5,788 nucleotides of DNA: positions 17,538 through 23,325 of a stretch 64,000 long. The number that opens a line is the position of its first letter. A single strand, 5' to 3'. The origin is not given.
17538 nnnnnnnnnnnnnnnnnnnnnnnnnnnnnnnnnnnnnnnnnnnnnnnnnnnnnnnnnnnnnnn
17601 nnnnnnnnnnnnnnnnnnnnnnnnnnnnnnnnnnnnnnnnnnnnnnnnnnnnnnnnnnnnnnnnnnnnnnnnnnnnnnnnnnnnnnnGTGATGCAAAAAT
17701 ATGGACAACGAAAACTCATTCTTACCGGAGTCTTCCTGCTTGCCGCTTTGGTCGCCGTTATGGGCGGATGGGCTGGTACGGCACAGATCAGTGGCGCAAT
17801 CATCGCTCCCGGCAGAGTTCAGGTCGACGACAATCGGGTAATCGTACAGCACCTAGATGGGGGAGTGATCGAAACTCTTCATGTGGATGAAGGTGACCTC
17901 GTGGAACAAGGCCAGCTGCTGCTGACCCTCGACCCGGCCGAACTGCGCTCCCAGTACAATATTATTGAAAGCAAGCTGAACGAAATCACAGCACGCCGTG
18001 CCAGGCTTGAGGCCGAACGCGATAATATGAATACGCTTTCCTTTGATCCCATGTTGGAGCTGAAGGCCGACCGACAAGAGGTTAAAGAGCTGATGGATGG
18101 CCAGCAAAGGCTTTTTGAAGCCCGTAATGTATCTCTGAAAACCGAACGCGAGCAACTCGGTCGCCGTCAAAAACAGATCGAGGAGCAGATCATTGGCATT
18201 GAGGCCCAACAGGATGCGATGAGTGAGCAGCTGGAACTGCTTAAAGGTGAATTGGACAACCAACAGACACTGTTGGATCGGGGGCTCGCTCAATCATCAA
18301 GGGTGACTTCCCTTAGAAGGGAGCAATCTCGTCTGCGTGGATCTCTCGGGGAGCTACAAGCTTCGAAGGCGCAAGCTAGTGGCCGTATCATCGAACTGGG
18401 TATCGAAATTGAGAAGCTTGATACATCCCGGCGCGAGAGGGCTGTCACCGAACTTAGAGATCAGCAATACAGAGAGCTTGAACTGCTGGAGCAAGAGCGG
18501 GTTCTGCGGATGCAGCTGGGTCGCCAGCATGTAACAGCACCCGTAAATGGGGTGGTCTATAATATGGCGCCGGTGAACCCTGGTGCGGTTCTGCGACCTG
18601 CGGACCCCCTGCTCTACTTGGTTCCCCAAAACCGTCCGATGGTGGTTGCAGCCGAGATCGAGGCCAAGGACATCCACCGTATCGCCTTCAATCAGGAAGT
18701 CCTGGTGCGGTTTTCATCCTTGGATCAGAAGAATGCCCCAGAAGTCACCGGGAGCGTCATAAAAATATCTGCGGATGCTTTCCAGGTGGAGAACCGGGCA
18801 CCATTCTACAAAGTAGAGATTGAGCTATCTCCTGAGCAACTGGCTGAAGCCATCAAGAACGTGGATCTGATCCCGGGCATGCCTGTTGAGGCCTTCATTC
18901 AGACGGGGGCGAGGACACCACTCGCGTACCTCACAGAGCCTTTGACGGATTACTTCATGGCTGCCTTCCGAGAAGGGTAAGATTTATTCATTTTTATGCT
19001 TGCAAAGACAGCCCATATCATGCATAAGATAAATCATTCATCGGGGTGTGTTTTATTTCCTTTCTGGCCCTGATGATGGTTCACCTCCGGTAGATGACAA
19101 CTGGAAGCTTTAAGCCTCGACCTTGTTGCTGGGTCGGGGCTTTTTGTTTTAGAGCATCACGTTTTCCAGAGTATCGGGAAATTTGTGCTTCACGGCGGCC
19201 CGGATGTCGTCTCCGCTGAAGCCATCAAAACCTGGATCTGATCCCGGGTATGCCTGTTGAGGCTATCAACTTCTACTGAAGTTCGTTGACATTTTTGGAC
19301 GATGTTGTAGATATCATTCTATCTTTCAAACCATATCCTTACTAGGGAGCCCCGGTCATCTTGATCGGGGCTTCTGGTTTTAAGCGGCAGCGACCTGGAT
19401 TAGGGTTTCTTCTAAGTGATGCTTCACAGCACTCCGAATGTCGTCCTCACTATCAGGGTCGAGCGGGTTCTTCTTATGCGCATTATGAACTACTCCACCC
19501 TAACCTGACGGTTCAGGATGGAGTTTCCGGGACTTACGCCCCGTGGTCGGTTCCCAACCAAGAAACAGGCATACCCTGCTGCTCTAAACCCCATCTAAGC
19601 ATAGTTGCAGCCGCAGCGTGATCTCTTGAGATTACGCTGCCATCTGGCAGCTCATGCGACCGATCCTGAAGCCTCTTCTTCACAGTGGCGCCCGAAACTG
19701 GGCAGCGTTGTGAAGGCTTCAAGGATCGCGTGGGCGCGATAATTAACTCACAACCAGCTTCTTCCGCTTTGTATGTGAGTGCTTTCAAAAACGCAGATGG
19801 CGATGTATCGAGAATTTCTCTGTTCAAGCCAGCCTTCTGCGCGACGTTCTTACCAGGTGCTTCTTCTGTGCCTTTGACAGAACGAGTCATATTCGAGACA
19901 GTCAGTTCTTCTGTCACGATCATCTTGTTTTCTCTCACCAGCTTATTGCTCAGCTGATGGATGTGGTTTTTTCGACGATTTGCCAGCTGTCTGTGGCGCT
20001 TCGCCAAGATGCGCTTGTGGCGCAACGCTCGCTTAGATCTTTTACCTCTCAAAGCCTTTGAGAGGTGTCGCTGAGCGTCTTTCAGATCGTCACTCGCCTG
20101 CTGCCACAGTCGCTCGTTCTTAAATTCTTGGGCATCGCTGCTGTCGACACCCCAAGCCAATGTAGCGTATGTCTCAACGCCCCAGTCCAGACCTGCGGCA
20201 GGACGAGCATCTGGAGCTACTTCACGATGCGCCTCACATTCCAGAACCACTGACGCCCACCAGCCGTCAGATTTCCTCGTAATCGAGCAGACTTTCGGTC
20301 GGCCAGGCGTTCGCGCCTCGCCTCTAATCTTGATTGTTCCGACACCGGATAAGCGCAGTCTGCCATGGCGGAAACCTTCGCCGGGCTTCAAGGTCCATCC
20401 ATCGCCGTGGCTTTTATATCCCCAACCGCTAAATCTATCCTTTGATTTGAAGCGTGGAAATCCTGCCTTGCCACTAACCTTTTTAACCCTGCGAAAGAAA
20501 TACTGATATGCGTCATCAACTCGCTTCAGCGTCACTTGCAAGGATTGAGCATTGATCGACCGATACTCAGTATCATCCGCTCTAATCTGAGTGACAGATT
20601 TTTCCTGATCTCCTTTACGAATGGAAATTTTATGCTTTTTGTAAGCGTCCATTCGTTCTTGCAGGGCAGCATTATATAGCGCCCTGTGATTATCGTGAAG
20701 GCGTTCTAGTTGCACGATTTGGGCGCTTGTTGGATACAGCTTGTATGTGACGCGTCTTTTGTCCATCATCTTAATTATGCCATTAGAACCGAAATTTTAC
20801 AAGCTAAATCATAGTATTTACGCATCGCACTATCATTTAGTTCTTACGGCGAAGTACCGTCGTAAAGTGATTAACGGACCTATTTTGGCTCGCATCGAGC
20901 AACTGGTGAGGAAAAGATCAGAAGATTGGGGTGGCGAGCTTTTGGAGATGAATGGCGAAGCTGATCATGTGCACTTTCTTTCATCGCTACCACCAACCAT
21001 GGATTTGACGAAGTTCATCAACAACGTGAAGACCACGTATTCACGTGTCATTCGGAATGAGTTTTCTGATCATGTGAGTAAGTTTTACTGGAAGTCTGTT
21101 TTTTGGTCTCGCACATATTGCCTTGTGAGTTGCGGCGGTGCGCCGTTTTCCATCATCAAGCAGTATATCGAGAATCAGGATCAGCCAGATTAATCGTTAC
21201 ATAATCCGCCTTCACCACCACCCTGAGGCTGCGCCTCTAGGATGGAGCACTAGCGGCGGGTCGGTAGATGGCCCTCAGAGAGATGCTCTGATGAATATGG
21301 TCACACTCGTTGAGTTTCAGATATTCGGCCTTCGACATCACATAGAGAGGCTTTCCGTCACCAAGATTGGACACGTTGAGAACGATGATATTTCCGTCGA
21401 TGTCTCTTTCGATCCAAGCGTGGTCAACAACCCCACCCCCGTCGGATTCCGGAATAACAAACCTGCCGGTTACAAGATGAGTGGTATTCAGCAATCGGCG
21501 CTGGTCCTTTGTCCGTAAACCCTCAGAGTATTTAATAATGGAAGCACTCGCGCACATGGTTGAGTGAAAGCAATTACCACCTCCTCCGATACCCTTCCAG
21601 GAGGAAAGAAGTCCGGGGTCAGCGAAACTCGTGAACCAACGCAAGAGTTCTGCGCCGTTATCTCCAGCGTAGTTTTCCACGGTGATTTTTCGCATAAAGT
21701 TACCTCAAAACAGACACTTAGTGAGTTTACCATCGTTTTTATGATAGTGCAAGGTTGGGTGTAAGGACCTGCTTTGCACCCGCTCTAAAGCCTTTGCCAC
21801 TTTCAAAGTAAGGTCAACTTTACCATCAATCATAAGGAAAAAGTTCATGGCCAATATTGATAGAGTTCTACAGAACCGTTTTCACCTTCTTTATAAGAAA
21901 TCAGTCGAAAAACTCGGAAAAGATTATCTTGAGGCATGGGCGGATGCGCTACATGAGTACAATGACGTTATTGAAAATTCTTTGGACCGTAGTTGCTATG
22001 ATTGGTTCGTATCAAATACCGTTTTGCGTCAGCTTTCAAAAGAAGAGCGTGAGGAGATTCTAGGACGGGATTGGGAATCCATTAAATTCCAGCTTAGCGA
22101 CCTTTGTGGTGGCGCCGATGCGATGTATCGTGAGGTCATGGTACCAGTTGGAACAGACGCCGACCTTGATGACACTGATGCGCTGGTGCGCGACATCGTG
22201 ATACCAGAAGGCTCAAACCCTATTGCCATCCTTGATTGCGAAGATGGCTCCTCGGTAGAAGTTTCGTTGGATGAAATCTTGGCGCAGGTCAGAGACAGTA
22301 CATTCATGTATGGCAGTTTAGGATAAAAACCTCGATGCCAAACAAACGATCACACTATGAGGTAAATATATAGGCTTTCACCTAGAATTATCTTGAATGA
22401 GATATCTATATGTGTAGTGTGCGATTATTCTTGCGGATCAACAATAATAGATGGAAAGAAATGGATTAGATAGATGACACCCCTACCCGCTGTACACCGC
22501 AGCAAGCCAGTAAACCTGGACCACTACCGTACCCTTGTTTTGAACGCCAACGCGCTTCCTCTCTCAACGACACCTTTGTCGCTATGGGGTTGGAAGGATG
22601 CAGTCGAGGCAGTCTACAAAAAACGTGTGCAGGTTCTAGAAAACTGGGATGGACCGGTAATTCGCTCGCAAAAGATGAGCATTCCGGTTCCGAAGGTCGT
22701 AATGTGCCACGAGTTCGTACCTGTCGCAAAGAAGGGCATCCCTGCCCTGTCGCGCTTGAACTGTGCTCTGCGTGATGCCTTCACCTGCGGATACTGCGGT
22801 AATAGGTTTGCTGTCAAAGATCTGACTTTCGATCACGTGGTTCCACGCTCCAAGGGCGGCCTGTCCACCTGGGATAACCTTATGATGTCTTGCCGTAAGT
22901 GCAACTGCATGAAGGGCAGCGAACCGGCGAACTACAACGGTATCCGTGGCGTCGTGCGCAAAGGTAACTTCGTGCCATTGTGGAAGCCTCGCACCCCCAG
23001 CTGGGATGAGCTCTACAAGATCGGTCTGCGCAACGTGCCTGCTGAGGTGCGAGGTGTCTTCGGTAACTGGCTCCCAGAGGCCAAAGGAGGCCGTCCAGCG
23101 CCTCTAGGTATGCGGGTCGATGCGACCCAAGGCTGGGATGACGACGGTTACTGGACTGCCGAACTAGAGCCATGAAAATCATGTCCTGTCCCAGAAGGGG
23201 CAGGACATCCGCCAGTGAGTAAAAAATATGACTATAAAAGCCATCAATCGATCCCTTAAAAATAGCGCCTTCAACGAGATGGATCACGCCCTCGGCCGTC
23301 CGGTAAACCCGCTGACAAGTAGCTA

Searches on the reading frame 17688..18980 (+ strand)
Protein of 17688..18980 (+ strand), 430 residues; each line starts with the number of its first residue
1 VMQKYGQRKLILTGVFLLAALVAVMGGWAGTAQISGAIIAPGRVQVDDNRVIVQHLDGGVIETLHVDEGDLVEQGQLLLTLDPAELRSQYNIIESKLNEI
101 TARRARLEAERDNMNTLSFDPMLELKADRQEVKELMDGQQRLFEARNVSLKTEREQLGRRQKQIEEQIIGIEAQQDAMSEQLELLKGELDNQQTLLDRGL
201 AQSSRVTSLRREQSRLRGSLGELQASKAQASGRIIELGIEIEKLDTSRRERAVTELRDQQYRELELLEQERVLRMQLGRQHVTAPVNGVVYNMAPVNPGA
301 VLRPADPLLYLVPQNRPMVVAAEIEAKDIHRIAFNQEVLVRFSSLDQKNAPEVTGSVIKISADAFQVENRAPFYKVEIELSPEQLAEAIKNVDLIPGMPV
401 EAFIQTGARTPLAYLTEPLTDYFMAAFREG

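Call 3: search_protein_families(library=pfam, proteins=[window:17688-18980:+], max_evalue=0.01)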
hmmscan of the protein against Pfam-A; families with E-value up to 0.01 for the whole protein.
window:17688-18980:+ (430 aa): 4 families
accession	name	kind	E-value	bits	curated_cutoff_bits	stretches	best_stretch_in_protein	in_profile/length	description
PF13437.12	HlyD_3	-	1.4e-16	61.6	22.2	1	282-384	2-97/106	HlyD family secretion protein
PF16576.10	HlyD_D23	-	4e-11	43.1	30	1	35-360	3-184/214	Barrel-sandwich domain of CusB or HlyD membrane-fusion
PF13533.13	Biotin_lipoyl_2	-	1.8e-05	24.8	29.8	1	59-82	9-32/32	Biotin-lipoyl like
PF00364.28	Biotin_lipoyl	-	0.0047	17.2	22.1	0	51-81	43-73/73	Biotin-requiring enzyme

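Call 4: search_protein_families(library=ncbifam, proteins=[window:17688-18980:+], max_evalue=0.01)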
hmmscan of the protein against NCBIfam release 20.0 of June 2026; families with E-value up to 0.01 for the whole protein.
window:17688-18980:+ (430 aa): 16 families
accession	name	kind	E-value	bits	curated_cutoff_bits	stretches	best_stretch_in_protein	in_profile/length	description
TIGR01843.1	type_I_hlyD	subfamily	3.6e-100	335.9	208.65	1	11-429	4-421/422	HlyD family type I secretion periplasmic adaptor subunit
TIGR01730.1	RND_mfp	subfamily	4.5e-16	58.7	94.9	2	33-117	10-93/322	efflux RND transporter periplasmic adaptor subunit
TIGR00998.1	8a0101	subfamily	7.3e-13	48.2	390.8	1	17-346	11-269/334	EmrA/EmrK family multidrug efflux transporter periplasmic adaptor subunit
NF002939.0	PRK03598.1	equivalog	2.1e-11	43.6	393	2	20-153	16-148/332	secretion protein HlyD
TIGR02971.1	heterocyst_DevB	subfamily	1.1e-10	41.5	129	2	123-360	45-278/327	ABC exporter membrane fusion protein, DevB family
TIGR03794.1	NHLM_micro_HlyD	equivalog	3.4e-08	32.8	156.2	1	17-363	22-339/421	NHLP bacteriocin system secretion protein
NF007785.0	PRK10476.1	equivalog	6.6e-08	31.8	376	1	273-360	202-284/347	multidrug transporter subunit MdtN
TIGR01000.1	bacteriocin_acc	subfamily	3.3e-07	29.6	258.85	1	208-380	248-418/457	bacteriocin secretion accessory protein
NF011715.0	PRK15136.1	equivalog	7.3e-06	24.9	563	0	44-100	55-111/390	multidrug efflux MFS transporter periplasmic adaptor subunit EmrA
NF008606.0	PRK11578.1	equivalog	2.8e-05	23.4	342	1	54-161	65-171/371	macrolide transporter subunit MacA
TIGR00999.1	8a0102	subfamily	0.0001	21.5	319.3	1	250-350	61-161/271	CzcB/NccB family metal efflux transporter periplasmic adaptor subunit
NF045904.1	RND-peri-MexE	equivalog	0.00015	20.8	714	1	51-112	64-125/390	multidrug efflux RND transporter periplasmic adaptor subunit MexE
NF033138.2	RND-peri-MexC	equivalog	0.0011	18.2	625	0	41-110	55-121/375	MexC family multidrug efflux RND transporter periplasmic adaptor subunit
NF007362.0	PRK09859.1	equivalog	0.0013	17.9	738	0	55-111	66-124/385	multidrug transporter subunit MdtE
TIGR02168.1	SMC_prok_B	equivalog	0.0029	15.4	567.35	1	86-260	251-427/1181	chromosome segregation protein SMC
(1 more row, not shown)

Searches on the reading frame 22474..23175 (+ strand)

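Call 30: search_protein_families(library=pfam, proteins=[window:22474-23175:+], max_evalue=0.001)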
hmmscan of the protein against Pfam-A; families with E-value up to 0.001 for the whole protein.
window:22474-23175:+ (233 aa): 2 families
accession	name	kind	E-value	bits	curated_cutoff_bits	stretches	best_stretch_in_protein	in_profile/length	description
PF01844.29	HNH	-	4.6e-15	55.9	21.4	1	105-149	1-46/47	HNH endonuclease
PF14279.12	HNH_5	-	8.8e-14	51.6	27.5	1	105-149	1-45/56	HNH endonuclease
